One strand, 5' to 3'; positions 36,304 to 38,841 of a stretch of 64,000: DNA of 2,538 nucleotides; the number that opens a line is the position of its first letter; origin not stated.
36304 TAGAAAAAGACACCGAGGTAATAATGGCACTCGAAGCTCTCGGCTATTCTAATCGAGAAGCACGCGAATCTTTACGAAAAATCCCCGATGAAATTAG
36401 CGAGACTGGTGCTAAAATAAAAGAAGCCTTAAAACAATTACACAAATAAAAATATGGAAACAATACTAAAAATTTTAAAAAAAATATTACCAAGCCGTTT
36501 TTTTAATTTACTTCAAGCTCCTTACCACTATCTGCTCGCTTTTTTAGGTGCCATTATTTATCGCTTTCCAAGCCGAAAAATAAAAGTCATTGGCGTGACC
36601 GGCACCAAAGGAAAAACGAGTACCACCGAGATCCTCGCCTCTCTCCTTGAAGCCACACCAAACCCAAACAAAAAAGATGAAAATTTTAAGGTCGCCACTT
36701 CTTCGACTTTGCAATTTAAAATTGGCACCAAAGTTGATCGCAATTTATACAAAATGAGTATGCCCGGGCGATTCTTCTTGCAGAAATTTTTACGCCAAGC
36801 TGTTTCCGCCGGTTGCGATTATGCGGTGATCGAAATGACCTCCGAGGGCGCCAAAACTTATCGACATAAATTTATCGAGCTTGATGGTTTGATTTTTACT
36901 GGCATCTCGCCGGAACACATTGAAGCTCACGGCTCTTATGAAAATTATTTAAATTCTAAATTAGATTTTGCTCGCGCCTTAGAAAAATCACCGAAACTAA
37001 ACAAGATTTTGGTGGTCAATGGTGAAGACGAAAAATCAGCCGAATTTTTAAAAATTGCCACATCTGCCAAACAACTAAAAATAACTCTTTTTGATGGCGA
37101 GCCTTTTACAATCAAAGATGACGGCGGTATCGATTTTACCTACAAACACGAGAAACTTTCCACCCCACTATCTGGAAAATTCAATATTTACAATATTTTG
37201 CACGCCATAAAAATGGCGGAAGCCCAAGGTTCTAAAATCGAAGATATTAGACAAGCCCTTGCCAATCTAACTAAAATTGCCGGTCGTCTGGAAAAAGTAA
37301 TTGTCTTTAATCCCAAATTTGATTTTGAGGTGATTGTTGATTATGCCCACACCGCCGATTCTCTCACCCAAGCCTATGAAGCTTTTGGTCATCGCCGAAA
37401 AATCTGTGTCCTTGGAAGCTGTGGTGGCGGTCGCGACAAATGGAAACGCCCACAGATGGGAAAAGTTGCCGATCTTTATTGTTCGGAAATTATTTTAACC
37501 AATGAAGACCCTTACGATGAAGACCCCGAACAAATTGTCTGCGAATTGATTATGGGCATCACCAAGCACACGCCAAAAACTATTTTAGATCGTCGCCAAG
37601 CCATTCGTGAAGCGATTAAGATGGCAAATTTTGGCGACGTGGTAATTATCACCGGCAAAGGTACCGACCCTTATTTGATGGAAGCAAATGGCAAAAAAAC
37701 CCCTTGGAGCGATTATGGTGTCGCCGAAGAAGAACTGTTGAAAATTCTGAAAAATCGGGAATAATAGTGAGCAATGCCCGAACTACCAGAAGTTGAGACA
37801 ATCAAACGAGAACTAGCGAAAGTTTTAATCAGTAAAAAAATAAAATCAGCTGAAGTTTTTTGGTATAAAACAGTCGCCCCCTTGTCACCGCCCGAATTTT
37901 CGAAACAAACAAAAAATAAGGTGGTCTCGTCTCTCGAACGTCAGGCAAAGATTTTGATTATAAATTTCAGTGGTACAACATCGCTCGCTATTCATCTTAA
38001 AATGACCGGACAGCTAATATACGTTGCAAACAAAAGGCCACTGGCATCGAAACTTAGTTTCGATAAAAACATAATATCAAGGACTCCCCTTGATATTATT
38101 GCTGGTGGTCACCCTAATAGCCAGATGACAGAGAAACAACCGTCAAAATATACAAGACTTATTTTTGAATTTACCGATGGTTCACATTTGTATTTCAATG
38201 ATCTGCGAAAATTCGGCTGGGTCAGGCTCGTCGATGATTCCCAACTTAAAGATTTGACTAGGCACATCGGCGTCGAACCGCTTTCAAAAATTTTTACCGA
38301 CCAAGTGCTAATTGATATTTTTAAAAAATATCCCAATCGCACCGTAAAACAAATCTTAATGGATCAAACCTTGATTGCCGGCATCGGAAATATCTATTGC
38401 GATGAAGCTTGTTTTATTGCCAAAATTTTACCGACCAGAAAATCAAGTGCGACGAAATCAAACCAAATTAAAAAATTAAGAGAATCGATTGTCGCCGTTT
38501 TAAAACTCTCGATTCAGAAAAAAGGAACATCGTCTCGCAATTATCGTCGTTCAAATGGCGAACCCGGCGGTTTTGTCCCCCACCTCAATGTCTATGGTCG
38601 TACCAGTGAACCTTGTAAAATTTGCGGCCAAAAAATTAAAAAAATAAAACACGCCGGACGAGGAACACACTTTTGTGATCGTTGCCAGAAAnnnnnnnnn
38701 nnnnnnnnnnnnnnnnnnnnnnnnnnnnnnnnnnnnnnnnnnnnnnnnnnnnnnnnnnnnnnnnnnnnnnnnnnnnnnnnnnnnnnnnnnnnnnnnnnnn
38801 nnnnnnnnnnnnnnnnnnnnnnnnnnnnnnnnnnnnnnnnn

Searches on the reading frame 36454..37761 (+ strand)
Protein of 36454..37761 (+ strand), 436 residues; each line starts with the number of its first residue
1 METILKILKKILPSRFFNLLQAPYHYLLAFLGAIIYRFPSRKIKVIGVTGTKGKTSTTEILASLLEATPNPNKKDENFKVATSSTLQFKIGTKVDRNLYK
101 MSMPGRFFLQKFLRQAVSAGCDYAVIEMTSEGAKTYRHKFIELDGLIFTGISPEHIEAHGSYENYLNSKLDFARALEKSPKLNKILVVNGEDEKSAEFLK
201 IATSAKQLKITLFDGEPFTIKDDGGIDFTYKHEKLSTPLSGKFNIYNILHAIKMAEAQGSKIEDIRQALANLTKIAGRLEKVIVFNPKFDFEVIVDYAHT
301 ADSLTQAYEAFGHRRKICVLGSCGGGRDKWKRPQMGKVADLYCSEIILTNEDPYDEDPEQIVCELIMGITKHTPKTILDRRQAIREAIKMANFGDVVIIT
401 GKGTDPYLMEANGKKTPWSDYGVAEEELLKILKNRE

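Call 20: search_protein_families(library=pfam, proteins=[window:36454-37761:+], max_evalue=0.1)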
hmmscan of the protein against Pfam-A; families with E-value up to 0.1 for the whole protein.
window:36454-37761:+ (436 aa): 2 families
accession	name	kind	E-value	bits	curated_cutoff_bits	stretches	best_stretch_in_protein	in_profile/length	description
PF08245.18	Mur_ligase_M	-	9.8e-31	107.7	24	1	48-254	1-199/200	Mur ligase middle domain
PF02875.26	Mur_ligase_C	-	7.2e-23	82.2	28.4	1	290-403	11-127/127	Mur ligase, glutamate ligase domain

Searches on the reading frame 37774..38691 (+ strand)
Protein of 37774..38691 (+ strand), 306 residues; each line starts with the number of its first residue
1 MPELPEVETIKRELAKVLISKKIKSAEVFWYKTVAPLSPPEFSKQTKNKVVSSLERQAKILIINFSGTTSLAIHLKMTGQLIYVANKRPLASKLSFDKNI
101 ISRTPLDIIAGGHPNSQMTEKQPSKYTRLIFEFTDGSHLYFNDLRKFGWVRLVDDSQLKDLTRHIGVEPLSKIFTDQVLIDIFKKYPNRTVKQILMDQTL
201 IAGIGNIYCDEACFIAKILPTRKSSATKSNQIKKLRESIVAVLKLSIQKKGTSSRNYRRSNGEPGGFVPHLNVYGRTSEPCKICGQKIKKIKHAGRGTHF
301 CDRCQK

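Call 10: find_related_loci(query=window:37774-38691:+, collection=genome_contigs, flank=3000)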
Query window:37774-38691:+ (306 aa) in genome_contigs; peptide patterns used: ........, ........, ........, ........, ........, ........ (x = any residue, [..] = any of these).
600 stretches matched a pattern (row limit reached: there are more); 559 encode a relative of the query (tblastn E <= 1e-3); the best 80 are kept; 80 distinct loci.
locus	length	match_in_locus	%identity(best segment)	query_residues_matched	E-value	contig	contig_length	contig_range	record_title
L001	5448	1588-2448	54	1-306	4e-107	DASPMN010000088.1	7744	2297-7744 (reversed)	MAG TPA_asm: Candidatus Paceibacterota bacterium isolate SMAG_U12093 k141_17129, whole genome shotgun sequence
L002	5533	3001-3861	53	1-306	2e-104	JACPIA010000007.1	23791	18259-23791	MAG: Candidatus Vogelbacteria bacterium isolate NC_groundwater_428_Ag_B-0.1um_43_89 GD18-4_B1_scaffold_1614515, whole ge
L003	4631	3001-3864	54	1-305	4e-103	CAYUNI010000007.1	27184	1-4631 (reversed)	MAG TPA_asm: uncultured Candidatus Saccharibacteria bacterium isolate SRP278252_co1_173 genome assembly, contig: NODE_28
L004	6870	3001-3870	51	1-306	8e-98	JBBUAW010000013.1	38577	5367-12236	MAG: Patescibacteria group bacterium isolate H43-bin015_1 H43_bin015_1_000000000013, whole genome shotgun sequence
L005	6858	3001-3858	53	1-306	2e-95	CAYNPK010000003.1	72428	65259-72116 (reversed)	MAG TPA_asm: uncultured Candidatus Saccharibacteria bacterium isolate SRP263991_co4_20 genome assembly, contig: NODE_258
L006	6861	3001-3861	48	1-306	5e-94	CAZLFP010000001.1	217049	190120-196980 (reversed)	MAG TPA_asm: uncultured Gammaproteobacteria bacterium isolate SRP141376_co3_30 genome assembly, contig: NODE_52_length_2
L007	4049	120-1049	49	1-306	8e-93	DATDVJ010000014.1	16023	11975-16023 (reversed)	MAG TPA_asm: Candidatus Paceibacterota bacterium isolate SMAG_U8081 k141_1425614, whole genome shotgun sequence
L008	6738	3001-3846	49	1-306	5e-92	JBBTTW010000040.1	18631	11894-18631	MAG: Patescibacteria group bacterium isolate H51-bin112_1 H51_bin112_1_000000000040, whole genome shotgun sequence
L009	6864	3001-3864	49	1-306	5e-89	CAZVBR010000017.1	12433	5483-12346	MAG TPA_asm: uncultured Candidatus Saccharibacteria bacterium isolate binchicken_co32_239 genome assembly, contig: NODE_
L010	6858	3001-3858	47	1-306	8e-88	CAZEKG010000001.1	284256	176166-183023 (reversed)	MAG TPA_asm: uncultured Gammaproteobacteria bacterium isolate SRP170004_co1_594 genome assembly, contig: NODE_35_length_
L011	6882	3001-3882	47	1-306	3e-87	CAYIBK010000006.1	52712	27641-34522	MAG TPA_asm: uncultured Gammaproteobacteria bacterium isolate ERP119705_co19_912 genome assembly, contig: NODE_328_lengt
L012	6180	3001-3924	47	1-305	3e-85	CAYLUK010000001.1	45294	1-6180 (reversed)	MAG TPA_asm: uncultured Gammaproteobacteria bacterium isolate SRP062349_co1_88 genome assembly, contig: NODE_80_length_4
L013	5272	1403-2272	48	1-306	3e-83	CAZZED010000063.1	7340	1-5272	MAG TPA_asm: uncultured Candidatus Saccharibacteria bacterium isolate binchicken_co203_179 genome assembly, contig: k141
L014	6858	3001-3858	45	1-306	9e-81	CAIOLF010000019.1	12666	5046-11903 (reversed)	MAG: Candidatus Buchananbacteria bacterium isolate AlinenSediments_bin-3511 genome assembly, contig: bin-3511:19/72, who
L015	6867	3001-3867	42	1-306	5e-77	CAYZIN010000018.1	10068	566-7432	MAG TPA_asm: uncultured Candidatus Saccharibacteria bacterium isolate SRP200132_co1_785 genome assembly, contig: NODE_11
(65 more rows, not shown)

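Call 13: find_related_loci(query=window:37774-38691:+, collection=metagenome_contigs, flank=2500)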
Query window:37774-38691:+ (306 aa) in metagenome_contigs; peptide patterns used: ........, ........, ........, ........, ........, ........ (x = any residue, [..] = any of these).
600 stretches matched a pattern (row limit reached: there are more); 523 encode a relative of the query (tblastn E <= 1e-3); the best 80 are kept; 80 distinct loci.
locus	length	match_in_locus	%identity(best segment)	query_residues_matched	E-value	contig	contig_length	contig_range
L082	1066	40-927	65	1-306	3e-152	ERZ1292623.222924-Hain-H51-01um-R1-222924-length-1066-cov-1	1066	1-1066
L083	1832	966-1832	68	1-297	3e-147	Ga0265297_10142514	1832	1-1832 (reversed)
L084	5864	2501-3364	60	1-306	2e-126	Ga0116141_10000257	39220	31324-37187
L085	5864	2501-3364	60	1-306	2e-126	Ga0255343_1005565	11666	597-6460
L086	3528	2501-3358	56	1-306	4e-107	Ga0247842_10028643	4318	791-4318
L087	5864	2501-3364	52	1-306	8e-105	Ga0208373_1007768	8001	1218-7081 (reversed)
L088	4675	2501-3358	56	1-306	1e-104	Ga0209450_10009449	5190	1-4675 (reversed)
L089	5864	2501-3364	52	1-306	4e-102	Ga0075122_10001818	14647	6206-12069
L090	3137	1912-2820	47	1-306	5e-94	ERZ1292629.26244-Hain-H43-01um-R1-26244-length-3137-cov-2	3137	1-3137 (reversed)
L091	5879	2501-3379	49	1-306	4e-90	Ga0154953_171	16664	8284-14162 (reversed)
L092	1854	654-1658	46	1-306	2e-93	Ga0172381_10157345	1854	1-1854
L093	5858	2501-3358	45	1-305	6e-88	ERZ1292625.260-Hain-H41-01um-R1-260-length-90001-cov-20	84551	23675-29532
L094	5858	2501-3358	47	1-306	1e-86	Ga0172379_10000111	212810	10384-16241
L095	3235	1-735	51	43-306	3e-86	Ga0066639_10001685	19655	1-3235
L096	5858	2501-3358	46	1-306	3e-86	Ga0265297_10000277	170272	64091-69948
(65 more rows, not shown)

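Call 14: find_encoding_contigs(protein=window:37774-38691:+, flank=3000, max_places=10)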
Protein window:37774-38691:+ (306 aa): no gene with exactly this product is on record in the collection.

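Call 20: search_protein_families(library=pfam, proteins=[window:37774-38691:+], max_evalue=0.1)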
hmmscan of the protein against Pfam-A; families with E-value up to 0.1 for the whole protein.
window:37774-38691:+ (306 aa): 5 families
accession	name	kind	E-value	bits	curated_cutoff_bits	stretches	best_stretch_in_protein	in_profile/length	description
PF01149.29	Fapy_DNA_glyco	-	2.7e-30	105.8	25.5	1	1-149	1-116/117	Formamidopyrimidine-DNA glycosylase N-terminal domain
PF06831.19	H2TH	-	2.3e-22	79.2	34.7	1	165-255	1-90/93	Formamidopyrimidine-DNA glycosylase H2TH domain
PF06827.20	zf-FPG_IleRS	-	1.5e-10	41.1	21.3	1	278-306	1-29/30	Zinc finger found in FPG and IleRS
PF07191.17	Zn_ribbon_6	-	0.062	13.8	25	0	279-305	30-56/67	Double zinc ribbon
PF05833.16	NFACT_N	-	0.089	12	31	0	180-247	180-244/456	NFACT N-terminal and middle domains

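Call 32: find_homologous_proteins(query=window:37774-38691:+, max_evalue=1e-60)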
Query window:37774-38691:+ (306 aa): 1401 proteins with E <= 1e-60 among 8000 candidates; the best 120 are listed.
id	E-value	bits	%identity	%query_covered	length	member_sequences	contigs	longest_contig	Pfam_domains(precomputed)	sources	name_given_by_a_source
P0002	2.6e-201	685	100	100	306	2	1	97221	PF06831.20,PF01149.30,PF06827.21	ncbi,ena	-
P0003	8.1e-142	490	73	100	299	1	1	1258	PF06831.20,PF01149.30,PF06827.21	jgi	jgi:formamidopyrimidine-DNA glycosylase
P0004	4.8e-141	487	73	100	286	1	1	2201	PF06831.20,PF01149.30,PF06827.21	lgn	-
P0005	2.8e-139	481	72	100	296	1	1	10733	PF06831.20,PF01149.30,PF06827.21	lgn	-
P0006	7.9e-139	480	71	100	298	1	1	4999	PF06831.20,PF01149.30,PF06827.21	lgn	-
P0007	1.5e-138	479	73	100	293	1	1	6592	PF06831.20,PF01149.30,PF06827.21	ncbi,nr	ncbi:MAG: DNA-formamidopyrimidine glycosylase [Candidatus Vogelbacteria bacterium]|nr:DNA-formamidop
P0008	2.0e-137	475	71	100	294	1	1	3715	PF06831.20,PF01149.30,PF06827.21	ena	-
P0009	6.1e-136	470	70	100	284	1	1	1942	PF06831.20,PF01149.30,PF06827.21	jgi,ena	-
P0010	4.4e-135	467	69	100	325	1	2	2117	PF06831.20,PF01149.30,PF06827.21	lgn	-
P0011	2.4e-134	465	69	100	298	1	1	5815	PF06831.20,PF01149.30,PF06827.21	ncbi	-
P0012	3.3e-133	461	66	100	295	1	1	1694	PF06831.20,PF01149.30,PF06827.21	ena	-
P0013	3.6e-133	461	69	100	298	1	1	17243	PF06831.20,PF01149.30,PF06827.21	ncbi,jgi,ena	ncbi:MAG: bifunctional DNA-formamidopyrimidine glycosylase/DNA-(apurinic or apyrimidinic site) lyase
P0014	2.4e-132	458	69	100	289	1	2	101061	PF06831.20,PF01149.30,PF06827.21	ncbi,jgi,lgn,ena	ncbi:MAG: bifunctional DNA-formamidopyrimidine glycosylase/DNA-(apurinic or apyrimidinic site) lyase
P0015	3.4e-131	455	68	100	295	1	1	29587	PF06831.20,PF01149.30,PF06827.21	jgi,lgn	-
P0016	1.0e-130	453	68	100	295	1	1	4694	PF06831.20,PF01149.30,PF06827.21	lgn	-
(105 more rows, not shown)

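Call 33: find_encoding_contigs(protein=P0005, flank=2500, max_places=2)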
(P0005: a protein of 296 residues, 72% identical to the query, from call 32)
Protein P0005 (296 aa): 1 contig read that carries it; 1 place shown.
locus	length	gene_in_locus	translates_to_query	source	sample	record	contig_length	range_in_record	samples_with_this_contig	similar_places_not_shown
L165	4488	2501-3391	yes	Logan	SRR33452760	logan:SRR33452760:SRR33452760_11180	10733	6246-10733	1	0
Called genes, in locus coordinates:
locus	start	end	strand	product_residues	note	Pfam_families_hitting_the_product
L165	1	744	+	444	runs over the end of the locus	PF08245:Mur_ligase_M, PF02875:Mur_ligase_C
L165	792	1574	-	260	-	PF00215:OMPdecase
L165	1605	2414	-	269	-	PF00156:Pribosyltran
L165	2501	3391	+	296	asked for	PF01149:Fapy_DNA_glyco, PF06831:H2TH, PF06827:zf-FPG_IleRS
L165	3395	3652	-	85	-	PF15738:YafQ_toxin (weak)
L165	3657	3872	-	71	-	PF01402:RHH_1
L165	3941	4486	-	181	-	?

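Call 34: find_encoding_contigs(protein=P0007, flank=2500, max_places=2)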
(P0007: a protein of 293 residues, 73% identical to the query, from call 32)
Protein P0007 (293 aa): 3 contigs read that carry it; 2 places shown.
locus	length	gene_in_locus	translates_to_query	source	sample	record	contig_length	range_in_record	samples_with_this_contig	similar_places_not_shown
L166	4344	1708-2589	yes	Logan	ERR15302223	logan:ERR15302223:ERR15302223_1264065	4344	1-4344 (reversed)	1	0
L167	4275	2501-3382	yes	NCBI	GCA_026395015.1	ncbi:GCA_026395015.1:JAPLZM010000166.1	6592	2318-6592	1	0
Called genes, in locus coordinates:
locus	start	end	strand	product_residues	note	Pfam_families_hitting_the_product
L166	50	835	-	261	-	PF00215:OMPdecase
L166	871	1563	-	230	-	PF00156:Pribosyltran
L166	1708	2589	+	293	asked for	PF01149:Fapy_DNA_glyco, PF06831:H2TH, PF06827:zf-FPG_IleRS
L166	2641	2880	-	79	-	-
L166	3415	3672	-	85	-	-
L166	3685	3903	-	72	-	PF01402:RHH_1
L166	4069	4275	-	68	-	-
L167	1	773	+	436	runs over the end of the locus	PF08245:Mur_ligase_M, PF02875:Mur_ligase_C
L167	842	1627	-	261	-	PF00215:OMPdecase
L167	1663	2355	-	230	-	PF00156:Pribosyltran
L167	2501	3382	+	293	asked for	PF01149:Fapy_DNA_glyco, PF06831:H2TH, PF06827:zf-FPG_IleRS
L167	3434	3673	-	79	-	-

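Call 35: find_encoding_contigs(protein=P0006, flank=2500, max_places=2)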
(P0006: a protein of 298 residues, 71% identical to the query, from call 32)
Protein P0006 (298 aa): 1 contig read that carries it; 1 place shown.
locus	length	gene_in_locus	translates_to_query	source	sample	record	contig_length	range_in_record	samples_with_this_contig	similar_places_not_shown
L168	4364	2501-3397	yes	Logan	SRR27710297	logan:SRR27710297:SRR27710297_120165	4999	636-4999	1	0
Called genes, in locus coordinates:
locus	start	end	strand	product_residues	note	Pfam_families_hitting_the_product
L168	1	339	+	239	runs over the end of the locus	-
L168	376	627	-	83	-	PF01649:Ribosomal_S20p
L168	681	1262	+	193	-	PF01330:RuvA_N, PF00633:HHH (faint), PF14520:HHH_5, PF07499:RuvA_C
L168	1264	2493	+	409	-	PF08245:Mur_ligase_M, PF02875:Mur_ligase_C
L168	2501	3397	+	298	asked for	PF01149:Fapy_DNA_glyco, PF06831:H2TH, PF06827:zf-FPG_IleRS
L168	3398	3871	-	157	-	PF00588:SpoU_methylase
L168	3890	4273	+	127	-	PF07681:DoxX (weak)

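Call 36: find_encoding_contigs(protein=P0004, flank=2500, max_places=2)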
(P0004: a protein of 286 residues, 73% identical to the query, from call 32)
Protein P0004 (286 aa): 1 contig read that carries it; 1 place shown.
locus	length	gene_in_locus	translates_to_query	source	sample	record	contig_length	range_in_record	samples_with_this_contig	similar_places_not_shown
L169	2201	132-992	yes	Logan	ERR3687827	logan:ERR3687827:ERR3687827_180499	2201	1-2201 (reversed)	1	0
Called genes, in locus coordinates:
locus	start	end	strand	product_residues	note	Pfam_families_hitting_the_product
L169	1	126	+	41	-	?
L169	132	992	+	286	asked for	PF01149:Fapy_DNA_glyco, PF06831:H2TH, PF06827:zf-FPG_IleRS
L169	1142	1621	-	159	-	PF00588:SpoU_methylase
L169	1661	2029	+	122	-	-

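Call 39: find_encoding_contigs(protein=P0008, flank=2500, max_places=2)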
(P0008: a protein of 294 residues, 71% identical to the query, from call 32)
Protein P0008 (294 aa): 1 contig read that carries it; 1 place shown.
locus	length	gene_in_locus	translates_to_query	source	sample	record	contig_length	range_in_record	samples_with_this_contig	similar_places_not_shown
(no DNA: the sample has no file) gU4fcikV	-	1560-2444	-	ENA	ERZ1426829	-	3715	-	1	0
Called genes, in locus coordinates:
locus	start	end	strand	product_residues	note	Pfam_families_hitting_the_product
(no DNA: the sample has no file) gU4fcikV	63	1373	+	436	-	PF08245:Mur_ligase_M, PF02875:Mur_ligase_C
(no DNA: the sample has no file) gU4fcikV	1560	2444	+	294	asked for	PF01149:Fapy_DNA_glyco, PF06831:H2TH, PF06827:zf-FPG_IleRS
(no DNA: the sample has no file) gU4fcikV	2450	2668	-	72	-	PF01402:RHH_1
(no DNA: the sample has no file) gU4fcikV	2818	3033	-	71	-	-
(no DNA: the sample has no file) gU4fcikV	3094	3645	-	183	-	PF00588:SpoU_methylase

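Call 40: find_encoding_contigs(protein=P0011, flank=2500, max_places=2)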
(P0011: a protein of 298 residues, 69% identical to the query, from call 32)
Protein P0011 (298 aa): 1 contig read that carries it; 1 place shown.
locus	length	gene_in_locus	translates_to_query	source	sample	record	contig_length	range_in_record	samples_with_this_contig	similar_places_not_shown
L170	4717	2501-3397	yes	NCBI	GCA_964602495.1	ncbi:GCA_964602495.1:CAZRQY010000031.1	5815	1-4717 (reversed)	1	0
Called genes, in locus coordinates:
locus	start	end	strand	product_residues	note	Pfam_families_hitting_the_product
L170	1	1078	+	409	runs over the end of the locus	PF08245:Mur_ligase_M, PF02875:Mur_ligase_C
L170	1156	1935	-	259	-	PF00215:OMPdecase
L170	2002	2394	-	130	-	-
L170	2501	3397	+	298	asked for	PF01149:Fapy_DNA_glyco, PF06831:H2TH, PF06827:zf-FPG_IleRS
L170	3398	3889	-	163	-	PF00588:SpoU_methylase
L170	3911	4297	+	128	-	PF07681:DoxX (weak)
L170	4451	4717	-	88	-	?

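Call 41: find_encoding_contigs(protein=P0013, flank=2500, max_places=2)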
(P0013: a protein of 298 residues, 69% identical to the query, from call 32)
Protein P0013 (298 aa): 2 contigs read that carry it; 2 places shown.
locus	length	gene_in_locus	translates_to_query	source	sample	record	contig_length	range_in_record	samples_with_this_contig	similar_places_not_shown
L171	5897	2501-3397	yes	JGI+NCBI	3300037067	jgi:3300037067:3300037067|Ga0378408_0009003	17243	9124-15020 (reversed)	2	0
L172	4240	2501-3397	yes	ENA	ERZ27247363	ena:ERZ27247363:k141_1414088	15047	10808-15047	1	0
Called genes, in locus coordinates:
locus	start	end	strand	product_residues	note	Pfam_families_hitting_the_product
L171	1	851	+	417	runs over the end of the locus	PF08245:Mur_ligase_M, PF02875:Mur_ligase_C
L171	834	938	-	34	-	-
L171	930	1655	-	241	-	PF00215:OMPdecase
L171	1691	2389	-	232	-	PF00156:Pribosyltran (weak)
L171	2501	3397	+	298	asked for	PF01149:Fapy_DNA_glyco, PF06831:H2TH, PF06827:zf-FPG_IleRS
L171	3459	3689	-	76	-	-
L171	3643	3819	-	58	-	-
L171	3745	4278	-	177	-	PF00588:SpoU_methylase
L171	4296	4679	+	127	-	PF07681:DoxX (weak)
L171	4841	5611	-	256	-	PF21694:DNA_pol3_delta_C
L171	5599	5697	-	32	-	-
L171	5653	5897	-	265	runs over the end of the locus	PF03372:Exo_endo_phos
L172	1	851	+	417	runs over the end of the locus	PF08245:Mur_ligase_M, PF02875:Mur_ligase_C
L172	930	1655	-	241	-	PF00215:OMPdecase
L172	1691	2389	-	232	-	PF00156:Pribosyltran (weak)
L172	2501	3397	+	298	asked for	PF01149:Fapy_DNA_glyco, PF06831:H2TH, PF06827:zf-FPG_IleRS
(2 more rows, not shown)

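Call 42: find_encoding_contigs(protein=P0014, flank=2500, max_places=2)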
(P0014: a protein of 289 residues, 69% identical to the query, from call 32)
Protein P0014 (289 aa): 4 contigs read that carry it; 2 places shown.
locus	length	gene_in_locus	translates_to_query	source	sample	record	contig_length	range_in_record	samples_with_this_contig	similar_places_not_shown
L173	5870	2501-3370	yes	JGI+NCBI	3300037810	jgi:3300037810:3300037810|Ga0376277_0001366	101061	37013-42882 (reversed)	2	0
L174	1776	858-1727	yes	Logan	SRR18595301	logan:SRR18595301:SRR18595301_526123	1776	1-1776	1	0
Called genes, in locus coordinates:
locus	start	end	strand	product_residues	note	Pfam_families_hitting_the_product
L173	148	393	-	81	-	PF01649:Ribosomal_S20p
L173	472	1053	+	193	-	PF01330:RuvA_N, PF00633:HHH (faint), PF14520:HHH_5, PF07499:RuvA_C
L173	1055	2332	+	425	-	PF08245:Mur_ligase_M, PF02875:Mur_ligase_C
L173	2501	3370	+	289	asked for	PF01149:Fapy_DNA_glyco, PF06831:H2TH, PF06827:zf-FPG_IleRS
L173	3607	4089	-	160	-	PF17763:Asparaginase_C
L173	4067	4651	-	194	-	PF00710:Asparaginase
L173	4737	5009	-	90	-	-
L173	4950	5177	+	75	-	-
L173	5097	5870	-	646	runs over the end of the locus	PF17763:Asparaginase_C, PF00710:Asparaginase, PF17763:Asparaginase_C (weak)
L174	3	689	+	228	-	?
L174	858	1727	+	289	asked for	PF01149:Fapy_DNA_glyco, PF06831:H2TH, PF06827:zf-FPG_IleRS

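Call 54: find_encoding_contigs(protein=P0003, flank=2500, max_places=10)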
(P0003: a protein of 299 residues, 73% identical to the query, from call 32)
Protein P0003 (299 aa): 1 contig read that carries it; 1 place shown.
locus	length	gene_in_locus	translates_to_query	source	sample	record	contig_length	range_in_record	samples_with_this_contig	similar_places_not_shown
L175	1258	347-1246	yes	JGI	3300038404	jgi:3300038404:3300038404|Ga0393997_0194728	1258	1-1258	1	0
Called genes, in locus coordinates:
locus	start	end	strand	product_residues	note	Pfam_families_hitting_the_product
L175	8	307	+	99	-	PF02875:Mur_ligase_C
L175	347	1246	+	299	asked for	PF01149:Fapy_DNA_glyco, PF06831:H2TH, PF06827:zf-FPG_IleRS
